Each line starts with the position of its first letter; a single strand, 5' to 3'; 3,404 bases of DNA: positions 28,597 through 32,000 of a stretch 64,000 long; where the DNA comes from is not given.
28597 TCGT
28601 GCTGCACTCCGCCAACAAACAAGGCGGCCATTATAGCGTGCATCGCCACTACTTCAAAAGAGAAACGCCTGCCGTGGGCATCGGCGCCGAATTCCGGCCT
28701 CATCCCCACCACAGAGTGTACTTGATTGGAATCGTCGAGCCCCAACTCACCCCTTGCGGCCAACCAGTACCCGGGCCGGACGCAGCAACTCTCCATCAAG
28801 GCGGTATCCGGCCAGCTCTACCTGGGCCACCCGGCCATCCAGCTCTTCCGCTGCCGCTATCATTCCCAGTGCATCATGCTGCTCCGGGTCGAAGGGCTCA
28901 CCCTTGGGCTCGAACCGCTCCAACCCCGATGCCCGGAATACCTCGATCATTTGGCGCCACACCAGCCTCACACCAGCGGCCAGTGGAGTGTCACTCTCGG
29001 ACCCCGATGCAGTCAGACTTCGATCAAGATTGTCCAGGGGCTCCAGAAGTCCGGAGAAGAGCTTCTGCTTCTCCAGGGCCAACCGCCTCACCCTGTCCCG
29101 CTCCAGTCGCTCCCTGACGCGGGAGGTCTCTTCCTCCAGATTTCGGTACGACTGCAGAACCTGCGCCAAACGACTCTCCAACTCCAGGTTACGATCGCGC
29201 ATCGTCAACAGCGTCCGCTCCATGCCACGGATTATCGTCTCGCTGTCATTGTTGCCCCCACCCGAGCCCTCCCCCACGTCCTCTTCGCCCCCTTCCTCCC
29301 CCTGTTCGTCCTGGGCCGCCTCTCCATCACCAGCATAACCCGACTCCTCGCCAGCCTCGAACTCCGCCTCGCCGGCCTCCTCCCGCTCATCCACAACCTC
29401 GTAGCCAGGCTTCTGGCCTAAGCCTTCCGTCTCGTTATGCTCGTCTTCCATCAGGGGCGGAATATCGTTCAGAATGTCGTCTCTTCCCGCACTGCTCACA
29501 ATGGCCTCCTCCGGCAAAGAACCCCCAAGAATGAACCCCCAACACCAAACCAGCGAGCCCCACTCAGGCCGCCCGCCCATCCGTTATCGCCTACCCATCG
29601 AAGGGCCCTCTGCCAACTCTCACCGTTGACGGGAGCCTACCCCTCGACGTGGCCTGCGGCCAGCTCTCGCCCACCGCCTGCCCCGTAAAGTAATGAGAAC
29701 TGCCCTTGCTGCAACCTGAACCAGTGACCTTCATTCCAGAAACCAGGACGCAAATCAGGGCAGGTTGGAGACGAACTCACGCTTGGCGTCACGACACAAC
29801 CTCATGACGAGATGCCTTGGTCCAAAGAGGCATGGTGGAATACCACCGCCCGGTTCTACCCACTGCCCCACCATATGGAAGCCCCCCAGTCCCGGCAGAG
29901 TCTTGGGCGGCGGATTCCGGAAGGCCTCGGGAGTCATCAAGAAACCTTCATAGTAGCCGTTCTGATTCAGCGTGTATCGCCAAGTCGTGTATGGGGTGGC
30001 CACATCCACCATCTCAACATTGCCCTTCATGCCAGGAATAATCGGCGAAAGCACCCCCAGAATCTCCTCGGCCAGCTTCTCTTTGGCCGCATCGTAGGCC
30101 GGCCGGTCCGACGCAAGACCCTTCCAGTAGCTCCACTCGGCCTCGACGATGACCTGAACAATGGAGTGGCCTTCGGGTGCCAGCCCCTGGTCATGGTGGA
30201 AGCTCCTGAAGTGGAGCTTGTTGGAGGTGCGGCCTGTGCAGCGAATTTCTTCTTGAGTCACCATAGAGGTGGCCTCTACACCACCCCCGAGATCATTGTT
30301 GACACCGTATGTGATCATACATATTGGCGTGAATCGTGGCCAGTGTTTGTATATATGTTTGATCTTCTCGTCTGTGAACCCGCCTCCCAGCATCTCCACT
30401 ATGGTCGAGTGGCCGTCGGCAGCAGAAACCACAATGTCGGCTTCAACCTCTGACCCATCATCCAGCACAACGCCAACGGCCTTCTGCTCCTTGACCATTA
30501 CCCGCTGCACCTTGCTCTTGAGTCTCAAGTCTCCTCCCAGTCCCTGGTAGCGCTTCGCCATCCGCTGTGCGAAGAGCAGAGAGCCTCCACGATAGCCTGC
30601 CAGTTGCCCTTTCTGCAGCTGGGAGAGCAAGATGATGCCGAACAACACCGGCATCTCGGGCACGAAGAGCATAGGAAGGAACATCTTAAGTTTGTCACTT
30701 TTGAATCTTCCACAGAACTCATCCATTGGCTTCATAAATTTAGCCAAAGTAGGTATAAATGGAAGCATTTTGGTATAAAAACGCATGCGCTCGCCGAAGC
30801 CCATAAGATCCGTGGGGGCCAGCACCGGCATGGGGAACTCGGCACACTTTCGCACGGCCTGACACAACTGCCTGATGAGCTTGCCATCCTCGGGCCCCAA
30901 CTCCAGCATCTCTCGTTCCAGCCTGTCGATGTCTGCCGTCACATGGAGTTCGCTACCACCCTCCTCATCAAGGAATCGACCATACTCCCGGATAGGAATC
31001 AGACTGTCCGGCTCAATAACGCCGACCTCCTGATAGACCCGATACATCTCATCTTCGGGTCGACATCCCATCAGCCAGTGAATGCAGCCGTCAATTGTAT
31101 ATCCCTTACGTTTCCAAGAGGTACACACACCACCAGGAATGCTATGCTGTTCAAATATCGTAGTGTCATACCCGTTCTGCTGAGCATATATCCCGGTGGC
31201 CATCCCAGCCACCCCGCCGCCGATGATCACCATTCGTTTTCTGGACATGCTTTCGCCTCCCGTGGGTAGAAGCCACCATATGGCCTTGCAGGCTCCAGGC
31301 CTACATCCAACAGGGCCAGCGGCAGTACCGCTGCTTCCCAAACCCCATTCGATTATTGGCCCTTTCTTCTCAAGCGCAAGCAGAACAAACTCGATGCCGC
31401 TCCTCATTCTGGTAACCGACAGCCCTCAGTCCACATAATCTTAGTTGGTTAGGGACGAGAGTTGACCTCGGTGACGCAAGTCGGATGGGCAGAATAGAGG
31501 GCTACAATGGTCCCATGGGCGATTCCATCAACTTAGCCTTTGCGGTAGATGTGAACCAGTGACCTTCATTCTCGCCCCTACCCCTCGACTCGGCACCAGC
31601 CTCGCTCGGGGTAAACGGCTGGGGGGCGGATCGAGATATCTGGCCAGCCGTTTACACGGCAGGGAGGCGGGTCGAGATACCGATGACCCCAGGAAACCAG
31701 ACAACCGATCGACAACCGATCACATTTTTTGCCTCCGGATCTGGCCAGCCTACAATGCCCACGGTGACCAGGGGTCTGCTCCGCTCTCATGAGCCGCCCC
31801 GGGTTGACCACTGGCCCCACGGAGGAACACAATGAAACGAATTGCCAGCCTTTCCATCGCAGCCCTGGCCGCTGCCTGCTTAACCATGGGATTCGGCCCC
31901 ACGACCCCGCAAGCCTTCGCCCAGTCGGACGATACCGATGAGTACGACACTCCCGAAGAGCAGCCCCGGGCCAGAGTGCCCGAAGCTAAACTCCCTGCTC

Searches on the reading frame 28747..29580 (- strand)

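Call 11: search_protein_families(library=pfam, proteins=[window:28747-29580:-])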
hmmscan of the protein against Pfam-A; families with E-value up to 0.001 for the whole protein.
window:28747-29580:- (277 aa): 1 family
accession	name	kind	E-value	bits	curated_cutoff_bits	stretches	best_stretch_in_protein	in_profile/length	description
PF01025.24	GrpE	-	5.8e-29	101.3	25.8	1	128-274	17-164/165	GrpE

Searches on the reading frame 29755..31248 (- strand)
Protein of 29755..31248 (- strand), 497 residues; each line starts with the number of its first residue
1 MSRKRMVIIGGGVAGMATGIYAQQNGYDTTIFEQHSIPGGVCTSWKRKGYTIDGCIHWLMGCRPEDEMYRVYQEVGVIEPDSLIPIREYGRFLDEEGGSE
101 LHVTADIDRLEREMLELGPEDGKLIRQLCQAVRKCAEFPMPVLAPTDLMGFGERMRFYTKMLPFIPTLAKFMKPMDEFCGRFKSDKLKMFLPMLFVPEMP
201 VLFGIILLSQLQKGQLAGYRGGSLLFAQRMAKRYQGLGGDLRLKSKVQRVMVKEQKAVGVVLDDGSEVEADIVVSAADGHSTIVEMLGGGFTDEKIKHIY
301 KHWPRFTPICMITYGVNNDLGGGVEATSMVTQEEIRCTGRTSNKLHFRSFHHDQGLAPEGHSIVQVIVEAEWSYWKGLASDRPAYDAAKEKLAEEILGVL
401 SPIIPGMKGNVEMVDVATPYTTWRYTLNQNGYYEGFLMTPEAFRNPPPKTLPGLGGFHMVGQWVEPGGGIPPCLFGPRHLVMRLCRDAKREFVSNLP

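Call 11: search_protein_families(library=pfam, proteins=[window:29755-31248:-])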
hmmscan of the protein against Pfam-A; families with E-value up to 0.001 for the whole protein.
window:29755-31248:- (497 aa): 9 families
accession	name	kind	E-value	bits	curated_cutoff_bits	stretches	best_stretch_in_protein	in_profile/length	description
PF01593.30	Amino_oxidase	-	5.9e-16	59.2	19.8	1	13-470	1-428/443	Flavin containing amine oxidoreductase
PF13450.12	NAD_binding_8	-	3e-15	56.7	21.9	1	8-74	1-67/68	NAD(P)-binding Rossmann-like domain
PF01266.30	DAO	-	3.7e-13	50.2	27.9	1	6-73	2-65/353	FAD dependent oxidoreductase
PF07992.20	Pyr_redox_2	-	1.2e-08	35.2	26.1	1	5-42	2-40/291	Pyridine nucleotide-disulphide oxidoreductase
PF00890.30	FAD_binding_2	-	4.4e-06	26.6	20.4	1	6-37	2-33/414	FAD binding domain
PF12831.13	FAD_oxidored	-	7.7e-06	25.9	27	1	7-44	3-40/416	FAD dependent oxidoreductase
PF03486.20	HI0933_like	-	1e-05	25.6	50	0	5-38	2-35/244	HI0933-like protein Rossmann domain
PF01134.28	GIDA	-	0.00037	20.1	22.1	0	6-35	2-31/391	Glucose inhibited division protein A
PF00070.33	Pyr_redox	-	0.00062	20.7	22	0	5-36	1-32/82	Pyridine nucleotide-disulphide oxidoreductase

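Call 13: find_encoding_contigs(protein=window:29755-31248:-, flank=10000, max_places=10)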
Protein window:29755-31248:- (497 aa): 4 contigs read that carry it; 2 places shown.
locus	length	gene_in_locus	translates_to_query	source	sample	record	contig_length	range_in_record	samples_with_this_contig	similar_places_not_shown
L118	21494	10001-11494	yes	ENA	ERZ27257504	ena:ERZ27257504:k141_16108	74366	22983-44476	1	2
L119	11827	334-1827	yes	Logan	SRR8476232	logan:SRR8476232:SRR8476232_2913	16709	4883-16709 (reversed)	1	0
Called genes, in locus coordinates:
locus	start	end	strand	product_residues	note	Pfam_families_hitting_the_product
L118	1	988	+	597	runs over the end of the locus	PF05157:MshEN, PF00437:T2SSE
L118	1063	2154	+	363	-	PF00437:T2SSE, PF25199:nSTAND_NTPase5 (weak)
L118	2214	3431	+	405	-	PF28597:T2SSF_N, PF00482:T2SSF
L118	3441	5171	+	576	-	PF25323:6TM_PilS, PF00989:PAS, PF08448:PAS_4, PF13188:PAS_8 (weak), PF13426:PAS_9, PF00512:HisKA, PF02518:HATPase_c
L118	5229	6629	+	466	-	PF00072:Response_reg, PF00158:Sigma54_activat, PF14532:Sigma54_activ_2, PF07728:AAA_5, PF25601:AAA_lid_14, PF02954:HTH_8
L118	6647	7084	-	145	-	PF02590:SPOUT_MTase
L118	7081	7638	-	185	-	PF02410:RsfS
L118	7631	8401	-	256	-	-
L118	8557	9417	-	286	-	-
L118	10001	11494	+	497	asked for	PF00890:FAD_binding_2 (faint), PF01266:DAO (weak), PF01593:Amino_oxidase, PF03486:HI0933_like (faint), PF07992:Pyr_redox_2 (faint), PF12831:FAD_oxidored (weak), PF13450:NAD_binding_8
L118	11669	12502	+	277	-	PF01025:GrpE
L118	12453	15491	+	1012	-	-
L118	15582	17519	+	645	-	PF00580:UvrD-helicase, PF01443:Viral_helicase1 (faint), PF13087:AAA_12 (faint), PF13245:AAA_19, PF13361:UvrD_C, PF13538:UvrD_C_2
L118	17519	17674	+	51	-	-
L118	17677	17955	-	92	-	-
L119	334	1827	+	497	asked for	PF00890:FAD_binding_2 (faint), PF01266:DAO (weak), PF01593:Amino_oxidase, PF03486:HI0933_like (faint), PF07992:Pyr_redox_2 (faint), PF12831:FAD_oxidored (weak), PF13450:NAD_binding_8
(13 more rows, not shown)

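Call 16: find_homologous_proteins(query=window:29755-31248:-)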
Query window:29755-31248:- (497 aa): 2449 proteins with E <= 0.001 among 8000 candidates; the best 120 are listed.
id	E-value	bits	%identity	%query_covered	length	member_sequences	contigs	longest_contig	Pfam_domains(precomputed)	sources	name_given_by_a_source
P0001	0.0e+0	1169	100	100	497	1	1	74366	PF01266.31,PF01593.31,PF13450.13,PF00890.31,PF07992.21,PF03486.21,PF12831.14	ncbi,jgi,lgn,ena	-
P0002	8.4e-215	732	60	99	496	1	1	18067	PF01266.31,PF01593.31,PF13450.13,PF00890.31,PF07992.21,PF12831.14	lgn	-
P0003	8.8e-215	732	60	99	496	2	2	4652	PF01266.31,PF01593.31,PF13450.13,PF07992.21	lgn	-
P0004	4.4e-206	703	59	99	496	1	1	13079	PF01266.31,PF01593.31,PF13450.13,PF00890.31,PF07992.21,PF03486.21,PF12831.14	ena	-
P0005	1.4e-204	698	58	96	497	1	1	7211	PF01266.31,PF01593.31,PF13450.13,PF00890.31,PF07992.21,PF12831.14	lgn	-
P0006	2.7e-148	513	46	100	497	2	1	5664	PF01266.31,PF01593.31,PF13450.13,PF00890.31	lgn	-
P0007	3.1e-148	512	46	99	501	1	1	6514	PF01266.31,PF01593.31,PF13450.13,PF00890.31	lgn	-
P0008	5.3e-148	512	46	100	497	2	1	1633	PF01266.31,PF01593.31,PF13450.13,PF00890.31,PF07992.21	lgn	-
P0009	1.2e-146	507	47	99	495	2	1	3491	PF01266.31,PF01593.31,PF13450.13,PF00890.31,PF12831.14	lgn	-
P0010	5.6e-146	505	46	100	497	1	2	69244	PF01266.31,PF01593.31,PF13450.13,PF00890.31,PF07992.21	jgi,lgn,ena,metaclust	metaclust:\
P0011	2.4e-145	503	45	100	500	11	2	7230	PF01266.31,PF01593.31,PF13450.13,PF06100.18,PF12831.14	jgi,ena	-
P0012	4.8e-145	502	47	100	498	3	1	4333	PF01266.31,PF01593.31,PF13450.13,PF00890.31,PF07992.21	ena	-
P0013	2.0e-143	497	46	100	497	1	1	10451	PF01266.31,PF01593.31,PF13450.13,PF00890.31,PF06100.18,PF12831.14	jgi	jgi:phytoene dehydrogenase-like protein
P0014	8.3e-143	495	45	100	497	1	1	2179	PF01266.31,PF01593.31,PF13450.13,PF00890.31,PF07992.21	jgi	jgi:phytoene desaturase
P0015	4.0e-142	492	45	100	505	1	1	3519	PF01266.31,PF01593.31,PF13450.13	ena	-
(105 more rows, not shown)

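Call 17: list_cluster_members(proteins=[P0001])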
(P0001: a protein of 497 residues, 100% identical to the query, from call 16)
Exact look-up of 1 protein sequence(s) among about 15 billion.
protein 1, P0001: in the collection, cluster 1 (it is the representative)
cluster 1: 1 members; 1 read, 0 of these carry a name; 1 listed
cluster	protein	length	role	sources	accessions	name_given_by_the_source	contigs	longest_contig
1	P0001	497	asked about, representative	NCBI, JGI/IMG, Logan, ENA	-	-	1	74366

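Call 32: find_encoding_contigs(protein=P0002, flank=6000, max_places=3)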
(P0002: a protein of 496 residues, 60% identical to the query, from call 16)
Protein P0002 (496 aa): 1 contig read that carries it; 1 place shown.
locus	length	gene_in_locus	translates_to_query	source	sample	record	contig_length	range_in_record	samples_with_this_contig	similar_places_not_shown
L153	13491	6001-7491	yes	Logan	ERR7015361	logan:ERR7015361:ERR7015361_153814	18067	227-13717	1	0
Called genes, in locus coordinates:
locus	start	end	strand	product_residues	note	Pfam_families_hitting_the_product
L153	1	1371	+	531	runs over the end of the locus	?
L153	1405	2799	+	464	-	PF00072:Response_reg, PF20030:bpMoxR (faint), PF00158:Sigma54_activat, PF01078:Mg_chelatase (faint), PF14532:Sigma54_activ_2, PF07728:AAA_5, PF25601:AAA_lid_14, PF02954:HTH_8, +1 more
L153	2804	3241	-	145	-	PF02590:SPOUT_MTase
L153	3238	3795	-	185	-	PF02410:RsfS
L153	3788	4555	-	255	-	-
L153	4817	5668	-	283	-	-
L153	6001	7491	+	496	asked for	PF00890:FAD_binding_2 (faint), PF01266:DAO (faint), PF01593:Amino_oxidase, PF07992:Pyr_redox_2 (faint), PF12831:FAD_oxidored (faint), PF13450:NAD_binding_8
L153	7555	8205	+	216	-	PF01025:GrpE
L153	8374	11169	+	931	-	-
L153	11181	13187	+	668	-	PF00580:UvrD-helicase, PF13245:AAA_19, PF13604:AAA_30 (faint), PF13087:AAA_12 (faint), PF13361:UvrD_C, PF13538:UvrD_C_2 (faint)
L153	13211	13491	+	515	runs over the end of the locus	PF04055:Radical_SAM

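Call 33: find_encoding_contigs(protein=P0004, flank=6000, max_places=3)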
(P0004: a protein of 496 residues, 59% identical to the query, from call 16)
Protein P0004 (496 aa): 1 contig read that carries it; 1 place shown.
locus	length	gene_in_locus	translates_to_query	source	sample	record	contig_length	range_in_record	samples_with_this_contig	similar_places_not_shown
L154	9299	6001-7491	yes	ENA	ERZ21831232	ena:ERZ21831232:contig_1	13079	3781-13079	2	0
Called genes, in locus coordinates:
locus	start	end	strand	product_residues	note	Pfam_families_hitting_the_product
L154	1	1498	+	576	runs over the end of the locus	PF25323:6TM_PilS, PF00989:PAS, PF08448:PAS_4, PF13426:PAS_9, PF00512:HisKA, PF02518:HATPase_c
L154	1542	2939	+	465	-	PF00072:Response_reg, PF00158:Sigma54_activat, PF14532:Sigma54_activ_2, PF00004:AAA (weak), PF07728:AAA_5, PF18024:HTH_50 (faint), PF25601:AAA_lid_14, PF02954:HTH_8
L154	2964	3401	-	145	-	PF02590:SPOUT_MTase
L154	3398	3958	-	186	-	PF02410:RsfS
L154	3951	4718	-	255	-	-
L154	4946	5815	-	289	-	-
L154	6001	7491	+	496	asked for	PF00890:FAD_binding_2 (weak), PF01266:DAO, PF01593:Amino_oxidase, PF03486:HI0933_like (faint), PF07992:Pyr_redox_2 (faint), PF12831:FAD_oxidored, PF13450:NAD_binding_8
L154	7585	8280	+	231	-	PF01025:GrpE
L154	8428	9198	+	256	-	-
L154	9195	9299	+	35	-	?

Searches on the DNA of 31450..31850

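Call 22: search_rna_families(source=window, start=31450, end=31850, threshold=evalue, max_evalue=10, show_alignments=3)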
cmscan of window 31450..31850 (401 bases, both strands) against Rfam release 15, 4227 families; matches with E-value up to 10: 0.
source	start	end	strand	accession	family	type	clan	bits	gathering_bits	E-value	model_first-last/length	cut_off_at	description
